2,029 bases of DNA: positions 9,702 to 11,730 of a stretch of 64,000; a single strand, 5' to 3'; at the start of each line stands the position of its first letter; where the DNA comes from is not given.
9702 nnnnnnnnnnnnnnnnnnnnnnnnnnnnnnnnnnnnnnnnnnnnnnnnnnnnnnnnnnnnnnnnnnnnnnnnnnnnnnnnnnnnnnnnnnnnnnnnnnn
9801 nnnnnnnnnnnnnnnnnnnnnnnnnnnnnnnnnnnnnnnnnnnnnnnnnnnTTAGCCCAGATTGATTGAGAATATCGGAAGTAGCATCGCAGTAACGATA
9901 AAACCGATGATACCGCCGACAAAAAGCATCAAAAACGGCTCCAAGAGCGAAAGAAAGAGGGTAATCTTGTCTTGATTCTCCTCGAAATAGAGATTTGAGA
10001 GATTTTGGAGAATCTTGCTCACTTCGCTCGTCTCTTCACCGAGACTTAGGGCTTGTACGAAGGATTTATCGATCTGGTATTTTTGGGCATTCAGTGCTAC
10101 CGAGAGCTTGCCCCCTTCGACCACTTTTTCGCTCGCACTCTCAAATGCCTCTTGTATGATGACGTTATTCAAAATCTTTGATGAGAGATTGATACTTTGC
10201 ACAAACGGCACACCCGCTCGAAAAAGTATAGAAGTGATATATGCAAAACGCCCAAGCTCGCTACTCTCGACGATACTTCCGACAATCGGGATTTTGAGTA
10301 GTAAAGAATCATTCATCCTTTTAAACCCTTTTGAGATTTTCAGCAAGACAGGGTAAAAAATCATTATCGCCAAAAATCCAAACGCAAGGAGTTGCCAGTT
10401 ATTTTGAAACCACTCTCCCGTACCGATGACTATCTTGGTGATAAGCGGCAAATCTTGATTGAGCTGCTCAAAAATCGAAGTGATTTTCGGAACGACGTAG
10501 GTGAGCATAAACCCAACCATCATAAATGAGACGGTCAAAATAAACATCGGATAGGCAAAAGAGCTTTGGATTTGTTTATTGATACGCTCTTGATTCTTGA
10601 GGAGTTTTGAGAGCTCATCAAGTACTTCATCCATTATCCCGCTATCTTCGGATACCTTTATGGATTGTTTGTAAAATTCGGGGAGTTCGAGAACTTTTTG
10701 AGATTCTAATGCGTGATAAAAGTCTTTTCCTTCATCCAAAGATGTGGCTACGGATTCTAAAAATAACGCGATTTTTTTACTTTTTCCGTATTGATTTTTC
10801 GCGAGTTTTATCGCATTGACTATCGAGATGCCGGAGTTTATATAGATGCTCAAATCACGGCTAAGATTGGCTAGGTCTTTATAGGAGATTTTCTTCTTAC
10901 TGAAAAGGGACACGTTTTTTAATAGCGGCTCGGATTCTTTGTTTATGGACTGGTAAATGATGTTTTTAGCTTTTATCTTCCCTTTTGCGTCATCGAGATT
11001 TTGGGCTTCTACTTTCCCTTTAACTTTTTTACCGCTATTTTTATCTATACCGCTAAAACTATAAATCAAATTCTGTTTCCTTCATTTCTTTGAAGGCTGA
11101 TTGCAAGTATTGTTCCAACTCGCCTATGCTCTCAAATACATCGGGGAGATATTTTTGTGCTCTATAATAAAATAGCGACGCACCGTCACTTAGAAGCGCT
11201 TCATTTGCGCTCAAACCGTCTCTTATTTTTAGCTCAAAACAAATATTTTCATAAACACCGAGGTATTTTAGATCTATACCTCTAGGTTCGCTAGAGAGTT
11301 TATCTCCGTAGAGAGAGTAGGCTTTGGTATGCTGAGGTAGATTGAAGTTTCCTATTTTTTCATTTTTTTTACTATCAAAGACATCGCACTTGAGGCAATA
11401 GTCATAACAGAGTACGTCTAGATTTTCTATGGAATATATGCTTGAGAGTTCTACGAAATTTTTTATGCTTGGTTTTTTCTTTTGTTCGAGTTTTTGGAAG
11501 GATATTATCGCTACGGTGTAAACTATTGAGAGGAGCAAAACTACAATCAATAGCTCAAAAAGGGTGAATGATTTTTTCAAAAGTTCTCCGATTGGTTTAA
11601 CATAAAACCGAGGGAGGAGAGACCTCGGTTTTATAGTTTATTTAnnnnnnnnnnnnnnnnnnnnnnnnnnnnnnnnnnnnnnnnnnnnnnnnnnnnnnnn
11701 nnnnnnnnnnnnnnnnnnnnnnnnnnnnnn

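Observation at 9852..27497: Divergently organised T2SS locus with cargo-like genes promoter-proximal on both arms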

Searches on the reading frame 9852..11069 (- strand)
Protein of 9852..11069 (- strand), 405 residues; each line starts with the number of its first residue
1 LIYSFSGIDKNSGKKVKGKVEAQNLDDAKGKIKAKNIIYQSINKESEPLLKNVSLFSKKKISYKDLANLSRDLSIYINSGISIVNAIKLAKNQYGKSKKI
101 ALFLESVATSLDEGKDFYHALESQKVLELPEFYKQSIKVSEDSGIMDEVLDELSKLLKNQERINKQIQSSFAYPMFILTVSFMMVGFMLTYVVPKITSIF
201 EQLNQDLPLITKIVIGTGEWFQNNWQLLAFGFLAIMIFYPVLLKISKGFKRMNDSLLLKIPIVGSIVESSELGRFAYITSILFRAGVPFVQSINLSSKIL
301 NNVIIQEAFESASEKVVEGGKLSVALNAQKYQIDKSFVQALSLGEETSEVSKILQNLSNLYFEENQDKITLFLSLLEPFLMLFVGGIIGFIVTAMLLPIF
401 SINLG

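Call 4: search_protein_families(library=pfam, max_evalue=0.01, proteins=[window:9852-11069:-])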
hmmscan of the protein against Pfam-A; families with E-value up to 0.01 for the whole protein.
window:9852-11069:- (405 aa): 1 family
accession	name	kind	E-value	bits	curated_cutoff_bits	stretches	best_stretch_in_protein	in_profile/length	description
PF00482.28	T2SSF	-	7.1e-46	155.7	25.2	2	279-398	5-125/125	Type II secretion system (T2SS), protein F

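Call 6: search_protein_families(library=ncbifam, max_evalue=0.01, proteins=[window:9852-11069:-])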
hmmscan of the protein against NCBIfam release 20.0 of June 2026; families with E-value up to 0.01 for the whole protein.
window:9852-11069:- (405 aa): 6 families
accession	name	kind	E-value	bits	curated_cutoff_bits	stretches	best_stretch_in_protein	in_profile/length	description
TIGR02120.1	GspF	equivalog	1.4e-82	278.1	424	1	3-403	1-398/401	type II secretion system inner membrane protein GspF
NF007861.0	PRK10573.1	equivalog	2.1e-60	204.9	401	1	33-402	27-394/401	protein transport protein HofC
NF052607.1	T4PiliAsmPilCThrm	equivalog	2.3e-58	198.2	700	1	9-402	9-400/406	type IV pilus assembly protein PilC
NF052606.1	T4PiliAsmPilCMyx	equivalog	1.7e-54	185.3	700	1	11-402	29-414/419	type IV pilus assembly protein PilC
NF047826.1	T3SSXpsF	equivalog_domain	4e-41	141.1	650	1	2-402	3-400/405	type II secretion system protein XpsF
NF041012.2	T4P_ComGB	equivalog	3.2e-36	125.4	240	1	67-401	4-329/332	competence type IV pilus assembly protein ComGB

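Call 44: find_related_loci(query=A7, collection=metagenome_contigs, flank=10000)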
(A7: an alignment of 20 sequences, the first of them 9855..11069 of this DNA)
Query A7 (405 aa) in metagenome_contigs; peptide patterns used: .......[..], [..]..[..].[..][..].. (x = any residue, [..] = any of these).
600 stretches matched a pattern (row limit reached: there are more); 290 encode a relative of the query (tblastn E <= 1e-3); the best 80 are kept; 80 distinct loci.
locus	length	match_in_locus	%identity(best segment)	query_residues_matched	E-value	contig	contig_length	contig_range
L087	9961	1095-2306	59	1-405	1e-159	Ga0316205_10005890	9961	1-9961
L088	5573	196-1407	60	1-405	1e-160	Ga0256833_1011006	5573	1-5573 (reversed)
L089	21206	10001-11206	61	1-404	4e-158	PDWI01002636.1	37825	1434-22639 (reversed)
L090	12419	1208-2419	59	1-405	2e-157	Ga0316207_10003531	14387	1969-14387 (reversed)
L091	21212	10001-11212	58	1-405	3e-156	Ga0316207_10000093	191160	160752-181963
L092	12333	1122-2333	58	1-405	1e-154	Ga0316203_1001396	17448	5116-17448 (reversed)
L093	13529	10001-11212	59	1-405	7e-154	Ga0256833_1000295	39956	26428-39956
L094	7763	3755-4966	59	1-405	2e-153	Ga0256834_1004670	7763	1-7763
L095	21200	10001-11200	60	1-404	4e-153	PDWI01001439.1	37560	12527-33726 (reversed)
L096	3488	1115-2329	57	1-405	1e-155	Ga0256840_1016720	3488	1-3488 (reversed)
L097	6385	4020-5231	56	1-405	3e-149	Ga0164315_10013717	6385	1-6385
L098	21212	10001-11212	55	1-404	1e-145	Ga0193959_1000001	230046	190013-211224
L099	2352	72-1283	55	1-405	2e-155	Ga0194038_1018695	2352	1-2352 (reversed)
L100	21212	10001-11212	55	1-405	3e-144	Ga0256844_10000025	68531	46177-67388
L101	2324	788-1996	54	1-404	6e-154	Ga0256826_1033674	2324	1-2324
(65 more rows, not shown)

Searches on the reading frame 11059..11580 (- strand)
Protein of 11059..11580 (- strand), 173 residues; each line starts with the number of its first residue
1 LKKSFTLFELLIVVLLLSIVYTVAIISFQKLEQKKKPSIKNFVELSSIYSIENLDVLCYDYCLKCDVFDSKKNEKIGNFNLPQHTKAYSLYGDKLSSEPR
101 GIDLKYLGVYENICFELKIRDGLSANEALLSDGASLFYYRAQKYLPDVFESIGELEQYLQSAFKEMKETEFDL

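Call 4: search_protein_families(library=pfam, max_evalue=0.01, proteins=[window:11059-11580:-])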
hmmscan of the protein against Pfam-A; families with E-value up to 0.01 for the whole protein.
window:11059-11580:- (173 aa): 1 family
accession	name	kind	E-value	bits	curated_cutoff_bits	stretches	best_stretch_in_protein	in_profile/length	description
PF07963.17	N_methyl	-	0.0027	17.7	21.2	1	2-20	4-22/27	Prokaryotic N-terminal methylation motif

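Call 6: search_protein_families(library=ncbifam, max_evalue=0.01, proteins=[window:11059-11580:-])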
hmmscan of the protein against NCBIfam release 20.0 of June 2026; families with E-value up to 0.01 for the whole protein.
window:11059-11580:- (173 aa): 5 families
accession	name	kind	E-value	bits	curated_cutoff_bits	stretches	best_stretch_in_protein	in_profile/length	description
TIGR01708.2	typeII_sec_gspH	equivalog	0.00033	20.7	80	1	4-35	3-34/169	type II secretion system minor pseudopilin GspH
NF040982.1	ComGD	equivalog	0.0035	17.7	70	1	2-35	1-33/139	competence type IV pilus minor pilin ComGD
NF041775.1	typeIV_PilA_Myxo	equivalog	0.0038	17.2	400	1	3-39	11-47/214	type IV pilin protein PilA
NF007862.0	PRK10574.1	equivalog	0.0063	16.7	138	1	2-34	4-36/145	prepilin peptidase-dependent pilin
NF041013.1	T4P_ComGE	equivalog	0.0072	16.4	49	0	3-36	4-37/83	competence type IV pilus minor pilin ComGE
